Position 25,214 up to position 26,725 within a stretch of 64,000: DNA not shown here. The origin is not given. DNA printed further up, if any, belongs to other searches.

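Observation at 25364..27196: Septu-like two-gene defense module: AAA15 ABC-ATPase plus HNH-like partner with degenerate zinc-finger cysteines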

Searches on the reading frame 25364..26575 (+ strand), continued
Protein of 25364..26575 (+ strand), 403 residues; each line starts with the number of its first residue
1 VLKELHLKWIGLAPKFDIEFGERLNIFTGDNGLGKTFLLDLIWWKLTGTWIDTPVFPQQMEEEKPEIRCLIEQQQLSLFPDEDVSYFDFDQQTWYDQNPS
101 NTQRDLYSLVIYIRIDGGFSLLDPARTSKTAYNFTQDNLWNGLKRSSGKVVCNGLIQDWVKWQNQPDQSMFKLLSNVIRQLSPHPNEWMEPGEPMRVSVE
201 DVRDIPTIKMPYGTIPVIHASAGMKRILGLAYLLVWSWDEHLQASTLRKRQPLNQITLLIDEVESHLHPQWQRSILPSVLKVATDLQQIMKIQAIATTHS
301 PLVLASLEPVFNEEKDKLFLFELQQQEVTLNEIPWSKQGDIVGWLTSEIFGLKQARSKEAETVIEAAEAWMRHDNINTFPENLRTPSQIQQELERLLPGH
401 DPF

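Call 60: fold_search(model_id=the predicted structure, library=pdb)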
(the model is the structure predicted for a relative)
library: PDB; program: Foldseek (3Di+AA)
matches with E <= 10: 1219; with E <= 0.001: 166
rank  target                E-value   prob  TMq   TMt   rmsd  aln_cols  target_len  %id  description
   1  8eea_C                2.5e-14  1.00  0.51  0.48  11.1       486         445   16  Structure of E.coli Septu (PtuAB) complex (released 2023-12-27)
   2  8eea_B                6.1e-14  1.00  0.49  0.54   8.1       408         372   17  Structure of E.coli Septu (PtuAB) complex (released 2023-12-27)
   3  8eea_D                1.5e-13  1.00  0.54  0.49  10.4       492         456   16  Structure of E.coli Septu (PtuAB) complex (released 2023-12-27)
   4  8sux_D                1.6e-13  1.00  0.50  0.56   7.3       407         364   16  Structure of E. coli PtuA hexamer (released 2024-01-10)
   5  8ee4_D                3.5e-13  1.00  0.50  0.52   8.0       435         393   17  Structure of PtuA (released 2024-01-03)
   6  8eea_A                6.9e-13  1.00  0.50  0.54   8.9       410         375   18  Structure of E.coli Septu (PtuAB) complex (released 2023-12-27)
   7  9vhe_E                1.4e-12  1.00  0.54  0.51   9.6       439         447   15  cryoEM structure of retron-Eco7 complex (released 2025-12-31)
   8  8sux_C                1.8e-12  1.00  0.49  0.53   7.6       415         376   16  Structure of E. coli PtuA hexamer (released 2024-01-10)
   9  8ee4_F                2.3e-12  1.00  0.49  0.51   9.2       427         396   16  Structure of PtuA (released 2024-01-03)
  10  8ee4_C                2.4e-12  1.00  0.52  0.53   7.8       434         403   16  Structure of PtuA (released 2024-01-03)
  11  9vhe_D                3.2e-12  1.00  0.55  0.53   9.1       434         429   15  cryoEM structure of retron-Eco7 complex (released 2025-12-31)
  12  9l7p_B                3.7e-12  1.00  0.53  0.47  10.5       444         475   14  Cryo-EM structure of retron Ec78 system complex (released 2025-12-10)
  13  9n69_C                5.9e-12  1.00  0.48  0.44   8.3       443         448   14  Structure of the retron IA complex with HNH nuclease in the "down" orientation (released 2025-04-23)
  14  9vhl_D                5.9e-12  1.00  0.53  0.52   9.3       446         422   15  cryoEM structure of retron-Eco7 complex (form II) (released 2026-01-07)
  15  9e90_A                6.2e-12  1.00  0.53  0.46  10.0       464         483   14  Ec83 Retron PtuA/PtuB (2-1) complex bound to ATP (released 2025-07-02)
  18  8sux_F                7.8e-12  1.00  0.47  0.52   9.2       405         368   18  Structure of E. coli PtuA hexamer (released 2024-01-10)
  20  8ee4_E                1.2e-11  1.00  0.52  0.53   7.7       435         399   15  Structure of PtuA (released 2024-01-03)
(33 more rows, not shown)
